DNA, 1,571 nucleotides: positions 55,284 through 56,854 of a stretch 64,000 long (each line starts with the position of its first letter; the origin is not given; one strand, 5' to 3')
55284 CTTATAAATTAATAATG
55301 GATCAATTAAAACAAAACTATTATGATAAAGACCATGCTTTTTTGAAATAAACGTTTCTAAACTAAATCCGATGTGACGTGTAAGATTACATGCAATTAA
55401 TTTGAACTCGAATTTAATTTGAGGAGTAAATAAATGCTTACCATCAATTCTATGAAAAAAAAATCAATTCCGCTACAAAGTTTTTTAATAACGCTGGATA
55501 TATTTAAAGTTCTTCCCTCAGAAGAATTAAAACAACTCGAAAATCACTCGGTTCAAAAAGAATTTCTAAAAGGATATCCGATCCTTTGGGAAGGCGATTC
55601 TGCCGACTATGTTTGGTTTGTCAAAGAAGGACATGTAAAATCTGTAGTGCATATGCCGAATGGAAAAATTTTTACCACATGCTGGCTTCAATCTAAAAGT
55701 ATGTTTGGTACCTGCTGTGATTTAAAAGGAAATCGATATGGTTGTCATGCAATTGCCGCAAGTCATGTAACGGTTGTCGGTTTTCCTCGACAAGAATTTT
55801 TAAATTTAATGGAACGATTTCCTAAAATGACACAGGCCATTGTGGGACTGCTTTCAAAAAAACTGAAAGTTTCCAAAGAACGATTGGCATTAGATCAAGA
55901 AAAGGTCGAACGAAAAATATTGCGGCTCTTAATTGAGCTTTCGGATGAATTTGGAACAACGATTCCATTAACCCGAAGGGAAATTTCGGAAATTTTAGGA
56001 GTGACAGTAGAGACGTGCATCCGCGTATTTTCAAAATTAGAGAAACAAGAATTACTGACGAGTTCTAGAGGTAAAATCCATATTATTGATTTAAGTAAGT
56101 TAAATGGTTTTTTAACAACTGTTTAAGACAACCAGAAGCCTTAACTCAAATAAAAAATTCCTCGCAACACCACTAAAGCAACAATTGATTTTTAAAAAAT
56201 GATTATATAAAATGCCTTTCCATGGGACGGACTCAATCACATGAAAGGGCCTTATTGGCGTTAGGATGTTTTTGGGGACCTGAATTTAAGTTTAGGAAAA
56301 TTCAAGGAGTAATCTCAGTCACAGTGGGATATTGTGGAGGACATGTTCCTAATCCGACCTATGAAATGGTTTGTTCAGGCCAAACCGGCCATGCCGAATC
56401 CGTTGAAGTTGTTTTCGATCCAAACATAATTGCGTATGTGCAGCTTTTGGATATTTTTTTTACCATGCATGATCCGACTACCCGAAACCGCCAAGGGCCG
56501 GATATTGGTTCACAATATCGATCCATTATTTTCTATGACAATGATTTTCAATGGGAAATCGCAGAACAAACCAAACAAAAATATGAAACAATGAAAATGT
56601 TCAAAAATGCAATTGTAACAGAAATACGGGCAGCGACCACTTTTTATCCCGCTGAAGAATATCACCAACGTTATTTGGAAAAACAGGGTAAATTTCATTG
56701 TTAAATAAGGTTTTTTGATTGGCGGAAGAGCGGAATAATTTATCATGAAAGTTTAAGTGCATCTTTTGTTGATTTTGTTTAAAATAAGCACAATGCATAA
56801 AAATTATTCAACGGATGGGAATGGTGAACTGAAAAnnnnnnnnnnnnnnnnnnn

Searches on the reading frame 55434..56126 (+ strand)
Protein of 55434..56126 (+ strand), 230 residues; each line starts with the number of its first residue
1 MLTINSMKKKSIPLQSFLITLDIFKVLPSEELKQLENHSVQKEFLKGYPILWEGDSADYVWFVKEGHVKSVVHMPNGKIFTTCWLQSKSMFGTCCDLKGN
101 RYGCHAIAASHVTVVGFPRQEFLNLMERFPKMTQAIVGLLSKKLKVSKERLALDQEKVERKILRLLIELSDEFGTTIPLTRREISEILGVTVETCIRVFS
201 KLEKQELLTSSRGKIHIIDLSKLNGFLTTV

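Call 5: search_protein_families(library=pfam, proteins=[window:55434-56126:+], max_evalue=0.01)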
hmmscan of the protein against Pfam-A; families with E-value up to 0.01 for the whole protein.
window:55434-56126:+ (230 aa): 5 families
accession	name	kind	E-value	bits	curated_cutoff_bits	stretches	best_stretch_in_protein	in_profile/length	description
PF00027.35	cNMP_binding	-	4e-14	52.8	27.5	1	42-128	2-88/89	Cyclic nucleotide-binding domain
PF13545.12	HTH_Crp_2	-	5.5e-14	52.3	27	1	161-224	2-68/70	Crp-like helix-turn-helix domain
PF00325.26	Crp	-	4.6e-06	26.7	21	1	177-207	1-31/32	Bacterial regulatory proteins, crp family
PF13412.12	HTH_24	-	0.0017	18.3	21.9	0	161-208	7-47/48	Winged helix-turn-helix DNA-binding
PF02082.26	Rrf2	-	0.0018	18.9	30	1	163-214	9-59/132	Iron-dependent Transcriptional regulator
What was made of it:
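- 55434..56126 (+): Crp/Fnr-family regulator; a neighbour in this genome only. Pfam cNMP_binding and HTH_Crp_2 (call 5).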

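Call 61: search_protein_families(library=ncbifam, proteins=[window:55434-56126:+], max_evalue=0.01)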
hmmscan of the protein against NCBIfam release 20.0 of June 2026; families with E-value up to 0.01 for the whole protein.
window:55434-56126:+ (230 aa): 12 families
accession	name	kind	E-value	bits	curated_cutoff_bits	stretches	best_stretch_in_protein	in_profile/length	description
NF045989.1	TransRegFnrLRhodb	equivalog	4.7e-16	58.7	300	1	29-223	26-231/245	transcriptional regulator FnrL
NF008365.0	PRK11161.1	subfamily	2.4e-13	50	228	1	23-224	30-240/250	fumarate/nitrate reduction transcriptional regulator Fnr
NF008732.0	PRK11753.1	equivalog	1.2e-12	47.8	266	1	29-215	13-207/214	cAMP-activated global transcriptional regulator CRP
NF050806.1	TransRegFixKCaul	equivalog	7.8e-11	41.6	300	1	39-209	23-195/215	transcriptional regulator FixK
TIGR03697.1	NtcA_cyano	equivalog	4.2e-10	39.7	244.95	1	49-223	3-188/193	global nitrogen regulator NtcA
NF006901.0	PRK09392.1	equivalog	1.6e-09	37.4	211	1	20-223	11-217/236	transcriptional activator FtrB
NF041163.2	encap_f2b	equivalog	5.6e-08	32.3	400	1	18-142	73-199/450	family 2B encapsulin nanocompartment shell protein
NF052518.1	TransRegLdrP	equivalog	3.9e-05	23.8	300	1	49-224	9-185/195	transcriptional regulator LdrP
NF007707.0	PRK10402.1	subfamily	0.00032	20.4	180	1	42-225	34-216/226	transcriptional regulator YeiL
NF010499.0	PRK13918.1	equivalog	0.00083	18.9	274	1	44-225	17-199/205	CRP/FNR family transcriptional regulator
NF053664.1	TransRegPtrACyano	equivalog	0.0073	15.6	300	0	59-214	29-186/196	Crp/Fnr family transcriptional regulator PtrA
TIGR01884.1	cas_HTH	subfamily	0.0098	15.3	60.2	0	146-223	128-201/202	CRISPR-associated CARF protein Csa3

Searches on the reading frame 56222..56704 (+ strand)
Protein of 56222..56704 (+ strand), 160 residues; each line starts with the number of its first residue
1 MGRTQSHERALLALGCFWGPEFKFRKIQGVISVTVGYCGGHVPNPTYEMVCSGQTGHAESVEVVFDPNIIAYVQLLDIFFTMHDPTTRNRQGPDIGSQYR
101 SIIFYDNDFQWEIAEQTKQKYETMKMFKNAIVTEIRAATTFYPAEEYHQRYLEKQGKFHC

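Call 5: search_protein_families(library=pfam, proteins=[window:56222-56704:+], max_evalue=0.01)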
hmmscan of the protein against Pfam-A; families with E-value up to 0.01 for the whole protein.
window:56222-56704:+ (160 aa): 1 family
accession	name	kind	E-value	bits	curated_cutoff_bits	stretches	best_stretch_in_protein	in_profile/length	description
PF01625.27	PMSR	-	2.8e-63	213.2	23.7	1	10-157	2-149/153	Peptide methionine sulfoxide reductase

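Call 61: search_protein_families(library=ncbifam, proteins=[window:56222-56704:+], max_evalue=0.01)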
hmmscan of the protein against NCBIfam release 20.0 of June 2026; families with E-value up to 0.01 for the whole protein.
window:56222-56704:+ (160 aa): 5 families
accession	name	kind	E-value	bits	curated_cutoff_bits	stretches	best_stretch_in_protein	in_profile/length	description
NF004042.0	PRK05550.1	equivalog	1.3e-62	211.6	330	1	5-158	132-282/293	bifunctional methionine sulfoxide reductase B/A protein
TIGR00401.1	msrA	equivalog_domain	6.2e-61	205.3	108.1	1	9-160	2-153/153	peptide-methionine (S)-S-oxide reductase MsrA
NF010625.0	PRK14018.1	equivalog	1.9e-37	129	522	1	11-160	202-348/521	bifunctional peptide-methionine (S)-S-oxide reductase MsrA/peptide-methionine (R)-S-oxide reductase MsrB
NF004038.0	PRK05528.1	equivalog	7.4e-22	78.1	200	1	10-160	4-145/157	peptide-methionine (S)-S-oxide reductase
NF041383.1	Trx_VPGUxxT_two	exception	6.6e-06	26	275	1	3-77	141-198/287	VPGUxxT family thioredoxin-like (seleno)protein, type 2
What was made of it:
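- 56222..56704 (+): msrA (peptide methionine-S-sulfoxide reductase), conserved upstream partner of SET. Pfam PMSR 3e-63 and TIGR00401 (calls 5, 61).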
